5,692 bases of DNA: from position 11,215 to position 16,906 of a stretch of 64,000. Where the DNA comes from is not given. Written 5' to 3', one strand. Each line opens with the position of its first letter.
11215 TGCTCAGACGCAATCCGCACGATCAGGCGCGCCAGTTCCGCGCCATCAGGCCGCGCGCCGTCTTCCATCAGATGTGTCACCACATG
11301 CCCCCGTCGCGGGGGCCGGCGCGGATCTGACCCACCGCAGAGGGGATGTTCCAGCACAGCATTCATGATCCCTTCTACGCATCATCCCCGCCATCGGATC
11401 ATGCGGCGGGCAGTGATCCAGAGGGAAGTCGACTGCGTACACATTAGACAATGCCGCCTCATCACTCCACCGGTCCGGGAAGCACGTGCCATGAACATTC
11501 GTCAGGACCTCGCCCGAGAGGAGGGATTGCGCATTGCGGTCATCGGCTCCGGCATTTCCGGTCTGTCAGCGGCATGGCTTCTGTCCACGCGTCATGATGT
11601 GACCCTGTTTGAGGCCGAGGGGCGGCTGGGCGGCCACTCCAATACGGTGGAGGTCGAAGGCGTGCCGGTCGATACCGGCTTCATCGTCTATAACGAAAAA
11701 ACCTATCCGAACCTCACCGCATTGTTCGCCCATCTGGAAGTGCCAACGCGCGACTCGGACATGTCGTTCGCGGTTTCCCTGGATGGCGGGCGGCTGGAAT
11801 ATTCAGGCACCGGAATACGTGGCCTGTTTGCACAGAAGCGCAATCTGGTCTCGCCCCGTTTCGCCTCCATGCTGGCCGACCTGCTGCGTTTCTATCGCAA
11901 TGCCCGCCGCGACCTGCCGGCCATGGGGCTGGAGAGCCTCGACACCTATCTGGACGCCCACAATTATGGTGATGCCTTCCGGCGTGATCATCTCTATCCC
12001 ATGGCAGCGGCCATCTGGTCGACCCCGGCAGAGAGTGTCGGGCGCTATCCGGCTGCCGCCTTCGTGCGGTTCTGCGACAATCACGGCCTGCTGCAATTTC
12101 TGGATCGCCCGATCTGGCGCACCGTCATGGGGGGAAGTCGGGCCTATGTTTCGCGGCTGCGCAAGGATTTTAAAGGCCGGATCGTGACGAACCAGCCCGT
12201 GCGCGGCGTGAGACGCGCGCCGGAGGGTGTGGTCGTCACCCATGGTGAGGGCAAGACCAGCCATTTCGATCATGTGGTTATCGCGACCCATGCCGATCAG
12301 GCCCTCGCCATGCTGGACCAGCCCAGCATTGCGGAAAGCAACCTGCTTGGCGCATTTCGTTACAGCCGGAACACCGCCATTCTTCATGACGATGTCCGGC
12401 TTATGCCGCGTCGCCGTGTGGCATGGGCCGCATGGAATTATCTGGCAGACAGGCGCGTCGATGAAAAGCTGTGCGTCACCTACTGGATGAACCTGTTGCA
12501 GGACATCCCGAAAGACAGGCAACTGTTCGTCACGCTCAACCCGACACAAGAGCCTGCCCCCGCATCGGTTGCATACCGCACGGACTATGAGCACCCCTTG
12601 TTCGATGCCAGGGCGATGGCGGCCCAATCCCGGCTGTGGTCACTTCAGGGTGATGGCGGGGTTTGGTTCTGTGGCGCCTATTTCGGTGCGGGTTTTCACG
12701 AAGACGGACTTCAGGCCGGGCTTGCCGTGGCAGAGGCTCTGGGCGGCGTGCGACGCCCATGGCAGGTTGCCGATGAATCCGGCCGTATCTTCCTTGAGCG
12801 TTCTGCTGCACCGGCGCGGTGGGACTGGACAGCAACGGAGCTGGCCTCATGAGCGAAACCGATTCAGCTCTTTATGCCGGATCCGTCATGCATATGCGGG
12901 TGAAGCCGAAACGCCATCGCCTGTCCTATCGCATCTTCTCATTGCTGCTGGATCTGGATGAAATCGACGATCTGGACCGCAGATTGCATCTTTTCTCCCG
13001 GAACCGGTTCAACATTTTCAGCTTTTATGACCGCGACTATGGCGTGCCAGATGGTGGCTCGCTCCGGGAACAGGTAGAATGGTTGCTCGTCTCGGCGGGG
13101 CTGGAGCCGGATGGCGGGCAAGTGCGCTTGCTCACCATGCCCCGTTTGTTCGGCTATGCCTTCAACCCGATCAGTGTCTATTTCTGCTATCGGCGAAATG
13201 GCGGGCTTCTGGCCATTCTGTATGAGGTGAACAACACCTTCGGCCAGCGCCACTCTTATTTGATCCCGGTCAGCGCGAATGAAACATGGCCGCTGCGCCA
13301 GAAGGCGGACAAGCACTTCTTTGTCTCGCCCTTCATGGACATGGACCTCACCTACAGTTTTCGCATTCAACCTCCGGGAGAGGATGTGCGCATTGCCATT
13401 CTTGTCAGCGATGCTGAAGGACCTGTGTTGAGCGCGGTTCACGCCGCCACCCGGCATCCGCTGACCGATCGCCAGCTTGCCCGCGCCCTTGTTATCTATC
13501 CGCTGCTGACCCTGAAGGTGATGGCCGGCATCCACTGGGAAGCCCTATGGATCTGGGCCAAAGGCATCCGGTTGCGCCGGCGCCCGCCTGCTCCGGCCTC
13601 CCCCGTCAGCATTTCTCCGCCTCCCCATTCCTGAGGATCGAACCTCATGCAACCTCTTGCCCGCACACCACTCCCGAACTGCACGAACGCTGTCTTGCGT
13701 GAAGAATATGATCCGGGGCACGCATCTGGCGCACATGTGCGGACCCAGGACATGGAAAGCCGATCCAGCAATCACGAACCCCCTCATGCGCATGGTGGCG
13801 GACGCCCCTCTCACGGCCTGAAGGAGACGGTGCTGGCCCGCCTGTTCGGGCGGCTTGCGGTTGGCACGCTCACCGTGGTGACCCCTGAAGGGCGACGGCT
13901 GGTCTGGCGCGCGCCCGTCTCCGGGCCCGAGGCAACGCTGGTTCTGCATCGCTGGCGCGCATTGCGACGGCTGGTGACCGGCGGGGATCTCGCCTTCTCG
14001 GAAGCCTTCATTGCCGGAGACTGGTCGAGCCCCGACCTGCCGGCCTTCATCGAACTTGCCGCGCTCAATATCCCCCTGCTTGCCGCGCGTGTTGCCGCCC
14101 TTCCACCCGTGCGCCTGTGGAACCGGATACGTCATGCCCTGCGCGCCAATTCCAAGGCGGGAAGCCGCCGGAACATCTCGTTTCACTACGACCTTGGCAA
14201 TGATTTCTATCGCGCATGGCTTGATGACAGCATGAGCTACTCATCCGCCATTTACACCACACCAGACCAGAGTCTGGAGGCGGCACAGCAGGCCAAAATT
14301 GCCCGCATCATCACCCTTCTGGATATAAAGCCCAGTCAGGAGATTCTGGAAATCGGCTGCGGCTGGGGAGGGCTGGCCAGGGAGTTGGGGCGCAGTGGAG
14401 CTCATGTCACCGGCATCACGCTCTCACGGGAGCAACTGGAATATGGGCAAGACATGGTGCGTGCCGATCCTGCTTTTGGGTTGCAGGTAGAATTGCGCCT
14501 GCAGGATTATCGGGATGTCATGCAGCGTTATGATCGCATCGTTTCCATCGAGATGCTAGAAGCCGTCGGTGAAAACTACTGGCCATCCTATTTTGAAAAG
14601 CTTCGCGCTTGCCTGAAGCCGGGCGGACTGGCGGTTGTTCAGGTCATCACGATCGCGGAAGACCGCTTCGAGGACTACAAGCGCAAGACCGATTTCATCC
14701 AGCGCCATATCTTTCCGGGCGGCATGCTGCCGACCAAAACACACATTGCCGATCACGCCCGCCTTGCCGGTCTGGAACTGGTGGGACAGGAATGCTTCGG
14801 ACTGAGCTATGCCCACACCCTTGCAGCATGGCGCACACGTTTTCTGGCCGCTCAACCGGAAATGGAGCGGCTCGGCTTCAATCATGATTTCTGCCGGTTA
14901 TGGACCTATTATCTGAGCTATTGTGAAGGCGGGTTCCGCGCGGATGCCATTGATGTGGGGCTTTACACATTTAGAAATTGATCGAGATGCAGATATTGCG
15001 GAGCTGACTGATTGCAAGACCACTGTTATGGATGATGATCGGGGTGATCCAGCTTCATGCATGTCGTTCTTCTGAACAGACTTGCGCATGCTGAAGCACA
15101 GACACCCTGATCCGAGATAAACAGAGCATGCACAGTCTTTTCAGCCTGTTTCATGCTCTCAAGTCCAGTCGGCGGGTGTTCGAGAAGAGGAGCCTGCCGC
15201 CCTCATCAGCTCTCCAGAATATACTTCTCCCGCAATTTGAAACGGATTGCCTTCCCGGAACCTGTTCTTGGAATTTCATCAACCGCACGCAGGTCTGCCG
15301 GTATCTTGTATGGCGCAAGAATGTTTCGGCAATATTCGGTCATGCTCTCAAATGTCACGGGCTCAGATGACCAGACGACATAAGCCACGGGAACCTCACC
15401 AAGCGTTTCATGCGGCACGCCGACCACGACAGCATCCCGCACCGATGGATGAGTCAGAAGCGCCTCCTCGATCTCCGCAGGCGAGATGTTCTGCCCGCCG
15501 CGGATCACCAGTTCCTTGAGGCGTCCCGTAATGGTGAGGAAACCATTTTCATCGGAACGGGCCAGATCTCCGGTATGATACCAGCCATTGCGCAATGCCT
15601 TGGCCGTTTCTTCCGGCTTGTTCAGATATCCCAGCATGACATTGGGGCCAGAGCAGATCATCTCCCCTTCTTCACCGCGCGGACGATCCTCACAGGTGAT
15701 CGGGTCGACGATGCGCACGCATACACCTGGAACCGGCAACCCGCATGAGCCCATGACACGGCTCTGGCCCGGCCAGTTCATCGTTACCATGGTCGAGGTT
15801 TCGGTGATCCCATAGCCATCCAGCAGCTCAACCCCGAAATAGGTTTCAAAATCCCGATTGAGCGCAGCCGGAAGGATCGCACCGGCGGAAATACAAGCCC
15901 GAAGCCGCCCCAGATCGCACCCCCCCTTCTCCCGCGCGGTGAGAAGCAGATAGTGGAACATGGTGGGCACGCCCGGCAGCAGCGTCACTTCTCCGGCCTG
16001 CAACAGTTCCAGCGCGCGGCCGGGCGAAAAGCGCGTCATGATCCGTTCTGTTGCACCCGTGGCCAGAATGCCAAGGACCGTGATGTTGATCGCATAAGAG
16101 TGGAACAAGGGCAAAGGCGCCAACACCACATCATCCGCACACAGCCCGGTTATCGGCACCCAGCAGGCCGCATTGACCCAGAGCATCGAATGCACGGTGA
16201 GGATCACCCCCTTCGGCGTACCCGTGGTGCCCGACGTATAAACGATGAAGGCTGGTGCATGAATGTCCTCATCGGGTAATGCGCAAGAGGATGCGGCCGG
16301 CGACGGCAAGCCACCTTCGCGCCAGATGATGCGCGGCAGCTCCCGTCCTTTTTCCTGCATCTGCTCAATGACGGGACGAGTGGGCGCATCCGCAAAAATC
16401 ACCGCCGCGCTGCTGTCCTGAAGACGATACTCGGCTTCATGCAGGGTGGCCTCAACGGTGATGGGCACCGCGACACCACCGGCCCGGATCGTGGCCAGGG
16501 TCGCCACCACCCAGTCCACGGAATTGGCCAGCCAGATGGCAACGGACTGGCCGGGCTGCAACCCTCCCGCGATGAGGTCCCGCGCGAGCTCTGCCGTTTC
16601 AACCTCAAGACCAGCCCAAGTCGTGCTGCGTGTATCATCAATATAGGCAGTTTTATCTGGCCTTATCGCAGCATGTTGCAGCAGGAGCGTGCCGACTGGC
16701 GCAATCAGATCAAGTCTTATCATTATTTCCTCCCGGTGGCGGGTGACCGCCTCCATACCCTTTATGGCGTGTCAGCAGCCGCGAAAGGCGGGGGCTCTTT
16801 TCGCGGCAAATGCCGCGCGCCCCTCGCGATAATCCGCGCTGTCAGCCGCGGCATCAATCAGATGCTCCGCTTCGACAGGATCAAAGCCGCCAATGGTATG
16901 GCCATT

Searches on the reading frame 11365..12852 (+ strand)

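Call 12: search_protein_families(library=pfam, proteins=[window:11365-12852:+])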
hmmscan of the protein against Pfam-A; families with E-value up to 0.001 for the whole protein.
window:11365-12852:+ (495 aa): 5 families
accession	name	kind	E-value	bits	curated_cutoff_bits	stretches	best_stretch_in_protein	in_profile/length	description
PF01593.30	Amino_oxidase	-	7.8e-29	101.7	19.8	1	64-322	1-268/443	Flavin containing amine oxidoreductase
PF13450.12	NAD_binding_8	-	1.1e-16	61.3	21.9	1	59-124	1-68/68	NAD(P)-binding Rossmann-like domain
PF01266.30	DAO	-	1.8e-11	44.6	27.9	1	56-92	1-39/353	FAD dependent oxidoreductase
PF07992.20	Pyr_redox_2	-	8.1e-05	22.6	26.1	0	55-89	143-178/291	Pyridine nucleotide-disulphide oxidoreductase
PF13454.12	NAD_binding_9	-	0.00024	21.5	21.8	0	265-308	110-152/155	FAD-NAD(P)-binding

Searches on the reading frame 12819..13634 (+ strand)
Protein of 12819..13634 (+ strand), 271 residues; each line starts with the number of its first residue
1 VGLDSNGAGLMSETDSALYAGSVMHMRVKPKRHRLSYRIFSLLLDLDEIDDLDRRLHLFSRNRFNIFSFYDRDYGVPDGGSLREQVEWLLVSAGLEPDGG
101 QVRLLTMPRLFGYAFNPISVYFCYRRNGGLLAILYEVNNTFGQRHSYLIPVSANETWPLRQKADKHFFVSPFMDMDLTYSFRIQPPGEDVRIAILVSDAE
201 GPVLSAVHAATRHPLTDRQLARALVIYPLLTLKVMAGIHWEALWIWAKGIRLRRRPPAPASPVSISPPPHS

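Call 12: search_protein_families(library=pfam, proteins=[window:12819-13634:+])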
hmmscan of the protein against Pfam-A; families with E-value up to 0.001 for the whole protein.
window:12819-13634:+ (271 aa): 1 family
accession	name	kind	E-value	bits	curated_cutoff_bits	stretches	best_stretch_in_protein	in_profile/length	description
PF07103.16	DUF1365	-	1.6e-82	277.2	25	1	18-257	1-234/235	Protein of unknown function (DUF1365)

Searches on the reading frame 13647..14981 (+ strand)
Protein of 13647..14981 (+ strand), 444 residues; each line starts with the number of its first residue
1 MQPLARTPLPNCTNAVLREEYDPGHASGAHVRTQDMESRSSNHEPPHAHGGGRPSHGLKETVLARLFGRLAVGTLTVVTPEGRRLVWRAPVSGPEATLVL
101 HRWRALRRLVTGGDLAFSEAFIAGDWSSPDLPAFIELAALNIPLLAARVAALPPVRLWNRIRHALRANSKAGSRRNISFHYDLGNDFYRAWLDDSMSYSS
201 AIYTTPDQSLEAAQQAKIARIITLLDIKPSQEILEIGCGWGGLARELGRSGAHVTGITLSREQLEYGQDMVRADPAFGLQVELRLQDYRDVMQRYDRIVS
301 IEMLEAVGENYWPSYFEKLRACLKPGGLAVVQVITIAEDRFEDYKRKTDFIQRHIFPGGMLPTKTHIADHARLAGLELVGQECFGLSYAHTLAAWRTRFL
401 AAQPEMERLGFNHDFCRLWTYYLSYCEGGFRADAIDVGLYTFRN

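Call 12: search_protein_families(library=pfam, proteins=[window:13647-14981:+])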
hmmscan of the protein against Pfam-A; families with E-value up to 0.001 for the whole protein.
window:13647-14981:+ (444 aa): 6 families
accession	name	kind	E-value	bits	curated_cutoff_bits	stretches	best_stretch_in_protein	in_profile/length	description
PF02353.26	CMAS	-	7.3e-79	265.3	27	1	172-437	5-270/273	Mycolic acid cyclopropane synthetase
PF13489.12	Methyltransf_23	-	2.1e-15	57.3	27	1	216-379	7-162/164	Methyltransferase domain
PF13649.12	Methyltransf_25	-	2.3e-14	54.3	27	1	233-327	1-97/97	Methyltransferase domain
PF08242.18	Methyltransf_12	-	6.3e-12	46.5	30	1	234-328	1-97/98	Methyltransferase domain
PF08241.18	Methyltransf_11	-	3.2e-11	44.1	21.2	1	234-330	1-94/95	Methyltransferase domain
PF13847.12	Methyltransf_31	-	1.2e-06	28.8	27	1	228-341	2-119/145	Methyltransferase domain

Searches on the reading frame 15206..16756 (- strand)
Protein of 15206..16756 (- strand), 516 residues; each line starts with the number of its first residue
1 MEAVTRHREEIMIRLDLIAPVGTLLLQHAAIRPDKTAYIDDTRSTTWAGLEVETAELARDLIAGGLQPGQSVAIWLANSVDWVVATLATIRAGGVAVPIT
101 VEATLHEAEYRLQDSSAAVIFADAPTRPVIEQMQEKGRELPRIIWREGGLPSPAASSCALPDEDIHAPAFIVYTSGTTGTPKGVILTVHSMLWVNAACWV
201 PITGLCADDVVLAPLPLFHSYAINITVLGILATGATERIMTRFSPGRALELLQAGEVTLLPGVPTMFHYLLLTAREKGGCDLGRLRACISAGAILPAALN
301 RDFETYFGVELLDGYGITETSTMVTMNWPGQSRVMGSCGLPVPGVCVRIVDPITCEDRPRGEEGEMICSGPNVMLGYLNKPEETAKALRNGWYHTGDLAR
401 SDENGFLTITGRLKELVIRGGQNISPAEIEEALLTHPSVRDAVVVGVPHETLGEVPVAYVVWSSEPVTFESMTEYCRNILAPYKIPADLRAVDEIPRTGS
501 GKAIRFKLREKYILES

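Call 12: search_protein_families(library=pfam, proteins=[window:15206-16756:-])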
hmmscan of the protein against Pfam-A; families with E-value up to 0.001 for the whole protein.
window:15206-16756:- (516 aa): 2 families
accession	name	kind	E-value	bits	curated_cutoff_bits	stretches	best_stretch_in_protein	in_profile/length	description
PF00501.34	AMP-binding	-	4.5e-85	286.2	29.9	1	27-378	3-384/384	AMP-binding enzyme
PF13193.12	AMP-binding_C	-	7e-21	75.4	24.5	1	428-502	1-76/76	AMP-binding enzyme C-terminal domain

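Call 32: search_protein_families(library=ncbifam, proteins=[window:15206-16756:-], max_evalue=0.00001)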
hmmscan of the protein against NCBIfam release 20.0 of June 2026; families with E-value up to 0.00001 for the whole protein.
window:15206-16756:- (516 aa): 107 families (the best 25 are shown)
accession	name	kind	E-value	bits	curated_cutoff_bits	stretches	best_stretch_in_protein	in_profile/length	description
NF004837.0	PRK06187.1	subfamily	5.4e-120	401.1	476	1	21-512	10-522/531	long-chain-fatty-acid--CoA ligase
NF005307.0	PRK06839.1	equivalog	4.7e-100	335.6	748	1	27-510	10-491/496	o-succinylbenzoate--CoA ligase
NF004114.0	PRK05605.1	equivalog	1.3e-95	320.9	766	2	161-512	216-569/575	long-chain-fatty-acid--CoA ligase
NF005801.1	PRK07656.1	equivalog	8.1e-95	318.3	657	1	24-509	6-500/500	FadD3 family acyl-CoA ligase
NF006182.0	PRK08316.1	subfamily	5e-93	312.3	663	1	21-512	13-517/523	fatty acyl-CoA synthetase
NF009233.0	PRK12583.1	subfamily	8e-93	311.7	832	2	168-513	203-551/558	fatty acid CoA ligase family protein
NF005702.0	PRK07514.1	subfamily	1.4e-88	297.5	558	1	37-512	22-500/506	malonyl-CoA synthase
NF002966.0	PRK03640.1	equivalog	4.6e-86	289.3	556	1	25-511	8-479/483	o-succinylbenzoate--CoA ligase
NF006181.0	PRK08314.1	subfamily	3.2e-84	283.2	705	2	169-511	207-553/563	long-chain-fatty-acid--CoA ligase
NF004758.0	PRK06087.1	equivalog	1.1e-83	281.5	736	1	27-512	32-535/548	medium-chain fatty-acid--CoA ligase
TIGR02262.1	benz_CoA_lig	subfamily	1.2e-81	275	375.25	1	30-510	16-507/508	benzoate-CoA ligase family protein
NF005714.0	PRK07529.1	subfamily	1.9e-81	274.3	632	1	166-513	218-577/640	acyl-CoA synthetase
NF004511.1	PRK05852.1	equivalog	5.4e-80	269.4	650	1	24-512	4-504/505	FadD7 family fatty acid--CoA ligase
NF005857.1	PRK07786.1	exception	8.8e-79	265.3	733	1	25-512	15-512/513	fatty-acid--CoA ligase FadD5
NF052269.1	Staph_lig_FadD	equivalog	1.1e-78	264.8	650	1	28-509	9-490/499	long-chain-fatty-acid--CoA ligase FadD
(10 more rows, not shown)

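Call 60: search_solved_structures(query=window:15206-16756:-, max_evalue=1e-40)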
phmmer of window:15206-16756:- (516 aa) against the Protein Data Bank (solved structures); distinct sequences matched with E-value up to 1e-40: 63 (the best 60 are shown).
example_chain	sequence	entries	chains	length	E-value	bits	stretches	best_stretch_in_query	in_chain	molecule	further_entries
4gxq_A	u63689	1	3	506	1.9e-73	251.1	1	46-512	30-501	Malonyl CoA synthetase, Benzoate-CoA ligase Chimeric protein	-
8weu_A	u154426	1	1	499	7.1e-73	249.3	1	22-515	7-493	Fatty-acyl-CoA synthase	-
4gxr_A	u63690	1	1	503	1.3e-72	248.4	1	46-512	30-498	Malonyl CoA synthetase, Benzoate-CoA ligase Chimeric protein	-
4fuq_A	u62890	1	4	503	2.4e-72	247.5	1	46-512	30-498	Malonyl CoA synthetase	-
8wev_A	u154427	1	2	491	3.8e-72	246.8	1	22-512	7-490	Feruloyl-CoA Synthetase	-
4fut_A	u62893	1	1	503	1.5e-71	244.8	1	46-512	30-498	Malonyl CoA synthetase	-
6mfy_A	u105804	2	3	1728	3.4e-69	237.1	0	25-507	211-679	Linear gramicidin synthase subunit A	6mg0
6mfz_A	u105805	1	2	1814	4.1e-69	236.9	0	25-507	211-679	Linear gramicidin synthase subunit A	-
9be4_A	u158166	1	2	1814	4.1e-69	236.9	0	25-507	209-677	Linear gramicidin synthase subunit A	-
9be3_A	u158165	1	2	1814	4.1e-69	236.9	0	25-507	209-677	Linear gramicidin synthase subunit A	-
9meh_A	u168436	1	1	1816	4.1e-69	236.9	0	25-507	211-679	Linear gramicidin synthase subunit A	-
3r44_A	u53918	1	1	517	8.2e-67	229.2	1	16-512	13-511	fatty acyl CoA synthetase FADD13 (FATTY-ACYL-CoA SYNTHETASE)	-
8r2q_A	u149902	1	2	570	2.2e-66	227.8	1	25-512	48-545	Probable fatty-acid-CoA ligase FadD5 (Fatty-acid-CoA synthetase) (Fatty-acid-CoA synthase)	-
5buq_A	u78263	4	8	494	3.6e-64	220.5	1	24-510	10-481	2-succinylbenzoate--CoA ligase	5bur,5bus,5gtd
5x8f_A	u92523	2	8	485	2e-62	214.8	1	25-510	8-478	2-succinylbenzoate--CoA ligase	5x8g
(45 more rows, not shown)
